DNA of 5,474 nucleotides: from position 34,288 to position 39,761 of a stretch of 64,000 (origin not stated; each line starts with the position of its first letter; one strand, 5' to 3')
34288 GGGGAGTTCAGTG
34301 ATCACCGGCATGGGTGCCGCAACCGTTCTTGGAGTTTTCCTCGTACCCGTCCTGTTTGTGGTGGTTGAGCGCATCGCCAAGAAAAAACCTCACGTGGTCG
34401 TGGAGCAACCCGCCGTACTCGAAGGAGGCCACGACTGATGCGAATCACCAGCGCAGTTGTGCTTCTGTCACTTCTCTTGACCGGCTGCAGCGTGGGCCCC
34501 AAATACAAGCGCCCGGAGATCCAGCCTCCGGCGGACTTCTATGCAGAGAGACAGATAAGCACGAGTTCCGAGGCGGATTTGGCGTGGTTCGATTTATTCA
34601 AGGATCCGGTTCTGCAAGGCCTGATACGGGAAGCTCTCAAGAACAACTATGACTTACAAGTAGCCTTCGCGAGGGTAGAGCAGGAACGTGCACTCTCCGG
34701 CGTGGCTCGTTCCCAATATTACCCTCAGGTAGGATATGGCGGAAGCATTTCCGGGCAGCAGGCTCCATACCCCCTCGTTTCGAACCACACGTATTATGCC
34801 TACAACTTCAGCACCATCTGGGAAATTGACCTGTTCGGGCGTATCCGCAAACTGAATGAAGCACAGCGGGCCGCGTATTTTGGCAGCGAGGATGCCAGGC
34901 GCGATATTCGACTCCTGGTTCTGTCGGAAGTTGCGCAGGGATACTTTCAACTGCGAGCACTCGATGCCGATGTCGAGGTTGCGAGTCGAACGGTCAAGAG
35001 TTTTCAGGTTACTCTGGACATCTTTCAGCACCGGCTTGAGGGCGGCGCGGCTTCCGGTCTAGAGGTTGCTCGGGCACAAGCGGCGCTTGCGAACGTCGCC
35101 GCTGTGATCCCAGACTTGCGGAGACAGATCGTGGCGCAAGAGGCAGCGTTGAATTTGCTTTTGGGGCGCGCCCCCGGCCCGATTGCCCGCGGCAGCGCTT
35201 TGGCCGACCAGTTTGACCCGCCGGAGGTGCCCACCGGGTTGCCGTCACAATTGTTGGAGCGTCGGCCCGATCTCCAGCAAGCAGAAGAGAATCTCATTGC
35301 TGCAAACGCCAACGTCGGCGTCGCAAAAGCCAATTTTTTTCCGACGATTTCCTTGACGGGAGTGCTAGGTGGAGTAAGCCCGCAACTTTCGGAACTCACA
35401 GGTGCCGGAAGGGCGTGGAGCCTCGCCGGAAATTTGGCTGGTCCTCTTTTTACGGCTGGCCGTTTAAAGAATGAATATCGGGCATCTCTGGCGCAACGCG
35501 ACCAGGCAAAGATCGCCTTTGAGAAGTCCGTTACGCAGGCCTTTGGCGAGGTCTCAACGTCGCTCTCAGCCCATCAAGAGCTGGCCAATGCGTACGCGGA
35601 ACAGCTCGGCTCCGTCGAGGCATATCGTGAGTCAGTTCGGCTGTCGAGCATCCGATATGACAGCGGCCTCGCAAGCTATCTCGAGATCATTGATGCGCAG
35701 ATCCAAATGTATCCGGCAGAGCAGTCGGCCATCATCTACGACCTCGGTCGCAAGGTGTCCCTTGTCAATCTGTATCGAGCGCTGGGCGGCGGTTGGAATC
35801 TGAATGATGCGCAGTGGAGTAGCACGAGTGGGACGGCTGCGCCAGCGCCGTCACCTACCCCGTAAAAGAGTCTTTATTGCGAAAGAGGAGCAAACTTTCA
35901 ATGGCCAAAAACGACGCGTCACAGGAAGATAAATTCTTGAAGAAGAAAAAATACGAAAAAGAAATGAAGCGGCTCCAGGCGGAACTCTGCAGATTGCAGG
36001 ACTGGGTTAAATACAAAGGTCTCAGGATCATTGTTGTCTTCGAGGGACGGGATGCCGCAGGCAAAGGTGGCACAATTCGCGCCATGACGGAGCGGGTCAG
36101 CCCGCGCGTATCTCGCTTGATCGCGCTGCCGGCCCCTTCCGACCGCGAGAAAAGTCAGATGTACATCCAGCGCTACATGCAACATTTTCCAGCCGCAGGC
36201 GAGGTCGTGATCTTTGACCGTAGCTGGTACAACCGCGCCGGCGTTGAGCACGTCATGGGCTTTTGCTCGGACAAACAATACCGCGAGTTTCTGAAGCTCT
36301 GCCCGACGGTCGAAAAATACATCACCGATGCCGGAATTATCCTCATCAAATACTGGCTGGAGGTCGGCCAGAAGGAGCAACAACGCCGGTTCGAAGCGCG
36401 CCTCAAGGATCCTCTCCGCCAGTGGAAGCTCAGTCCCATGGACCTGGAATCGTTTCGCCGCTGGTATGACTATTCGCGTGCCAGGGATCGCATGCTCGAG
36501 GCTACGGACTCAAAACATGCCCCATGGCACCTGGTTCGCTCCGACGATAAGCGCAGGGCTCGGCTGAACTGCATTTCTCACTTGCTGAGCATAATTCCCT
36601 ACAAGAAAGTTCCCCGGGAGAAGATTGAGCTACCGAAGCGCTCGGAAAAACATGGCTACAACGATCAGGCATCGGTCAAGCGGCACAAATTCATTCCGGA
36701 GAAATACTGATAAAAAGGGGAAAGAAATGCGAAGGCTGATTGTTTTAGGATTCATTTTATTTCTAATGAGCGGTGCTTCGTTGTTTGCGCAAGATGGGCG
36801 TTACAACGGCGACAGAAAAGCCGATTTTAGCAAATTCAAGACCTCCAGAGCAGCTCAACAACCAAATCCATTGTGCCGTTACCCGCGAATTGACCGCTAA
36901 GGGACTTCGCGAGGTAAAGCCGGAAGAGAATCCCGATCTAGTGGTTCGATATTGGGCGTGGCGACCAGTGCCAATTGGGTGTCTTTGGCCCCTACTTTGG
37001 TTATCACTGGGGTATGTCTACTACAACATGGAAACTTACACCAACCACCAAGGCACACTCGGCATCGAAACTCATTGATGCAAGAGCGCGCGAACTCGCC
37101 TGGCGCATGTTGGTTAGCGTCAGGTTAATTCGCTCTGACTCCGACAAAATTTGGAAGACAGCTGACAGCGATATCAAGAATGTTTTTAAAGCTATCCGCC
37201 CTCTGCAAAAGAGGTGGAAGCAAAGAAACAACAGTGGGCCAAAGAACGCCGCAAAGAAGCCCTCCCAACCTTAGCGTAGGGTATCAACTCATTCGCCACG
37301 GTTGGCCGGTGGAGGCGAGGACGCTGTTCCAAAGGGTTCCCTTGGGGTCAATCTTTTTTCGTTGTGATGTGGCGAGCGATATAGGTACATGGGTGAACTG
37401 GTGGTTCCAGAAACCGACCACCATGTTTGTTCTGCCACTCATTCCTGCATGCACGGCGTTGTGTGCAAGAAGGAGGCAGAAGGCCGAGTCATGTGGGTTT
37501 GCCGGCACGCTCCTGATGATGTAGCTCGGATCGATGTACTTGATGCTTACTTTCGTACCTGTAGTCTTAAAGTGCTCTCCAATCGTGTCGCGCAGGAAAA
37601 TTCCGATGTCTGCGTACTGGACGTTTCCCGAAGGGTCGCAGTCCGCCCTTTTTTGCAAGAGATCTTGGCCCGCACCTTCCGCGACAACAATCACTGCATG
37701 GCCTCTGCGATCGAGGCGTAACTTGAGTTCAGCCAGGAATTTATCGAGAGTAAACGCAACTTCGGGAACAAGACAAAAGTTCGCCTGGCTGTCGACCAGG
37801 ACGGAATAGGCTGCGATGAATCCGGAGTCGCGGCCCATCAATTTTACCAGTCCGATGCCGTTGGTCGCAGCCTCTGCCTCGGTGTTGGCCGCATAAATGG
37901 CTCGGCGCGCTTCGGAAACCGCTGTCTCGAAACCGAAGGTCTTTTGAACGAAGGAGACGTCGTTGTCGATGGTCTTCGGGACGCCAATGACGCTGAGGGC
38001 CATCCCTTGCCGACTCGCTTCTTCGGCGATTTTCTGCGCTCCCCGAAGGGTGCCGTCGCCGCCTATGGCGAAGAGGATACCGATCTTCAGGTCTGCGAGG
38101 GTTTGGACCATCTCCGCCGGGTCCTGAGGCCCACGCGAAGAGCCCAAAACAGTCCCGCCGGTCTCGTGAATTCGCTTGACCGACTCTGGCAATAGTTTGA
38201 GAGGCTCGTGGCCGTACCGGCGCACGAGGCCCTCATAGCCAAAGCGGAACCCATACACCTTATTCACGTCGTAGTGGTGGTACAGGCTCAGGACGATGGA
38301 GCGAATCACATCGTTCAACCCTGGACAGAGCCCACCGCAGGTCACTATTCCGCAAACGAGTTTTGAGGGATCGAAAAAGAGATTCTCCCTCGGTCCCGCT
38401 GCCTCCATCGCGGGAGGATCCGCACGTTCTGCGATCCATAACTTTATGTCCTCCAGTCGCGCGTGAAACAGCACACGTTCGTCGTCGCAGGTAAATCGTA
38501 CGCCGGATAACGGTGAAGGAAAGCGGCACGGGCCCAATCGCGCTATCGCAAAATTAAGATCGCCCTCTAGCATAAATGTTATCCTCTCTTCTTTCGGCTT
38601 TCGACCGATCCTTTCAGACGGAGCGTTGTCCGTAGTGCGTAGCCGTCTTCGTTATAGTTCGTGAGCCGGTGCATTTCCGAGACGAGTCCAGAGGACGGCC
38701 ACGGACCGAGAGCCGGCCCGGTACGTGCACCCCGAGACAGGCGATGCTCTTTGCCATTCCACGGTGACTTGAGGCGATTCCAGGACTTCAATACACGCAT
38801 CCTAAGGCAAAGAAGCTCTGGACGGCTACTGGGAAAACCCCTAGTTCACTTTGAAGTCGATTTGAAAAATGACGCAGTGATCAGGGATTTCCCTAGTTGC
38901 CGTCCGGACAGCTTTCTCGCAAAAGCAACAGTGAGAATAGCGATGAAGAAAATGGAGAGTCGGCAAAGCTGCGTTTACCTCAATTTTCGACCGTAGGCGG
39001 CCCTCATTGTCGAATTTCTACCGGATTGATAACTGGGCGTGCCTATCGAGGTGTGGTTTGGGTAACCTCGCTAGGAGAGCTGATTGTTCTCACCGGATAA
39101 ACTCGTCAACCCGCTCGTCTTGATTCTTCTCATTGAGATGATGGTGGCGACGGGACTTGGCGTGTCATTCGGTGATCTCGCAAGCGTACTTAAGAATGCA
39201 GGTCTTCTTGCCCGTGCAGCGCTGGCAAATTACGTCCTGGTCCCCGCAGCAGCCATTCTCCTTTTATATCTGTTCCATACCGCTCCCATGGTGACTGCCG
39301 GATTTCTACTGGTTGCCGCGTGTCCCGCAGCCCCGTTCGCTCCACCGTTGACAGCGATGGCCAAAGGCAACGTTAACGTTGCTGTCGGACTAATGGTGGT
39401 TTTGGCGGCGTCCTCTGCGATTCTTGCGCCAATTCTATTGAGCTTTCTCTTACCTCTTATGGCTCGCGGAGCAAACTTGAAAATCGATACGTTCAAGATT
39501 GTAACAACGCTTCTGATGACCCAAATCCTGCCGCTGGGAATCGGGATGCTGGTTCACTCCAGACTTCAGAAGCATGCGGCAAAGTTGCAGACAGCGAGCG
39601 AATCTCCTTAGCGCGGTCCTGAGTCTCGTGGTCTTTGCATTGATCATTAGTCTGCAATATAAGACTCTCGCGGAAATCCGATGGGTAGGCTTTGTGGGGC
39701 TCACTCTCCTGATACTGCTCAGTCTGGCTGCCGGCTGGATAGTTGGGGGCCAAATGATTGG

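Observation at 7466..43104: Twelve copies of a 20-bp palindrome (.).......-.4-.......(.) define a putative island-wide regulon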

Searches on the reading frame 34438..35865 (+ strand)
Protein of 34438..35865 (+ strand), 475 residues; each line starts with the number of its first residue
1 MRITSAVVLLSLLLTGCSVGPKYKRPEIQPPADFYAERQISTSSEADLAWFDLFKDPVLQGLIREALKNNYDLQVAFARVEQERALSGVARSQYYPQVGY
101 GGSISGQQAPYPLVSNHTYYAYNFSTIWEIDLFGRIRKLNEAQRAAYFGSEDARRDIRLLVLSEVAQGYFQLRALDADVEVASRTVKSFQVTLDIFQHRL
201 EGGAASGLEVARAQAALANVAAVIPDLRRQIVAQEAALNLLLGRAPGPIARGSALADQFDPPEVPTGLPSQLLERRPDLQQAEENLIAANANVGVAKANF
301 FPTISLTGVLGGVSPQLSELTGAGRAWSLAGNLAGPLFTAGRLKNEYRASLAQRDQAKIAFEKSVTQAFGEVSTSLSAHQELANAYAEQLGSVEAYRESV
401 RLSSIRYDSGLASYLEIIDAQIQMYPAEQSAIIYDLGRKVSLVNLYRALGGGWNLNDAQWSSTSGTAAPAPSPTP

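Call 9: search_protein_families(library=pfam, proteins=[window:34438-35865:+])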
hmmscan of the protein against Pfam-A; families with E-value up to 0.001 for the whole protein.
window:34438-35865:+ (475 aa): 1 family
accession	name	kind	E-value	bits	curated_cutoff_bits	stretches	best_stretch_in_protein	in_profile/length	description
PF02321.23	OEP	-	4e-43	147.9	22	2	59-243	1-187/187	Outer membrane efflux protein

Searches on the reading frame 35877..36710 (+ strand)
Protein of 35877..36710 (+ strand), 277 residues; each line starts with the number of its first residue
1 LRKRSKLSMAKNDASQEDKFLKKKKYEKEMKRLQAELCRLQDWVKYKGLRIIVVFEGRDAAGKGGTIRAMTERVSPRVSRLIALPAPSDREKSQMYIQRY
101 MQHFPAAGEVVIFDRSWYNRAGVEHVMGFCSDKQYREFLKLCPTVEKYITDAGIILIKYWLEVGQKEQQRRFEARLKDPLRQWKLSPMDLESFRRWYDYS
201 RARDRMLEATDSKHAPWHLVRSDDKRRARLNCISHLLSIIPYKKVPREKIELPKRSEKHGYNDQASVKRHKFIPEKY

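Call 9: search_protein_families(library=pfam, proteins=[window:35877-36710:+])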
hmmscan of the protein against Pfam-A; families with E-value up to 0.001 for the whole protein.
window:35877-36710:+ (277 aa): 1 family
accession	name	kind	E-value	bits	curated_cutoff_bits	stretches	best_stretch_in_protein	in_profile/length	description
PF03976.20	PPK2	-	1.6e-96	322.7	22.3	1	21-246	2-227/229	Polyphosphate kinase 2 (PPK2)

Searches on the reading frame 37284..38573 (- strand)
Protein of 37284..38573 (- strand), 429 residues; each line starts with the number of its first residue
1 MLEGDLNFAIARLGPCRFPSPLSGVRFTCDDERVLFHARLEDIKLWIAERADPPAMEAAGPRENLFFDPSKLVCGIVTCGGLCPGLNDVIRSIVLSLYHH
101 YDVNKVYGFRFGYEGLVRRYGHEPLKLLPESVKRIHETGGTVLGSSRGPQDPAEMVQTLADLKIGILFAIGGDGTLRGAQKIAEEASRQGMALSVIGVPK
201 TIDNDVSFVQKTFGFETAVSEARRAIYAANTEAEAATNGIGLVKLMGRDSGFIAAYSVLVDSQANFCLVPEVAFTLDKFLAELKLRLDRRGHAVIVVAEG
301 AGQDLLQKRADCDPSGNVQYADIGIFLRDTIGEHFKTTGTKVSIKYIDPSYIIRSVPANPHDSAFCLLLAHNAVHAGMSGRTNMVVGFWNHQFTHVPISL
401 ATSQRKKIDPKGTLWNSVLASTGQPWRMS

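Call 9: search_protein_families(library=pfam, proteins=[window:37284-38573:-])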
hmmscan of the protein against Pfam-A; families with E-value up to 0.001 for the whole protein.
window:37284-38573:- (429 aa): 2 families
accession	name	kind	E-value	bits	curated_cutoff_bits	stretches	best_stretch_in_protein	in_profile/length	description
PF00365.25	PFK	-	1.9e-61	208.3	30.9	1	74-376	2-276/277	Phosphofructokinase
PF00781.29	DAGK_cat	-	0.00097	19.2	23.6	0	141-196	33-87/125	Diacylglycerol kinase catalytic domain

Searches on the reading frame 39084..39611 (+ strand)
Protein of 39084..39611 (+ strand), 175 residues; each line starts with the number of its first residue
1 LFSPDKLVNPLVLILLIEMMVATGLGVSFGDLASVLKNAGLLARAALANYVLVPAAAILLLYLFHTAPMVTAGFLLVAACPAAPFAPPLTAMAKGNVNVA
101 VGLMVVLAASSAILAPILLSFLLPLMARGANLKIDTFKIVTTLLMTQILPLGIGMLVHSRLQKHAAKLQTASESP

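Call 9: search_protein_families(library=pfam, proteins=[window:39084-39611:+])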
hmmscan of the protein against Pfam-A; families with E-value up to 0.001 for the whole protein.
window:39084-39611:+ (175 aa): 2 families
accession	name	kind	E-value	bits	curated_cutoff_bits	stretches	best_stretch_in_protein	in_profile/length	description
PF01758.21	SBF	-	8.9e-20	71.6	24.3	1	14-165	2-157/191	Sodium Bile acid symporter family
PF13593.11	SBF_like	-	8.6e-11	42.1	25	1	21-170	42-190/313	SBF-like CPA transporter family (DUF4137)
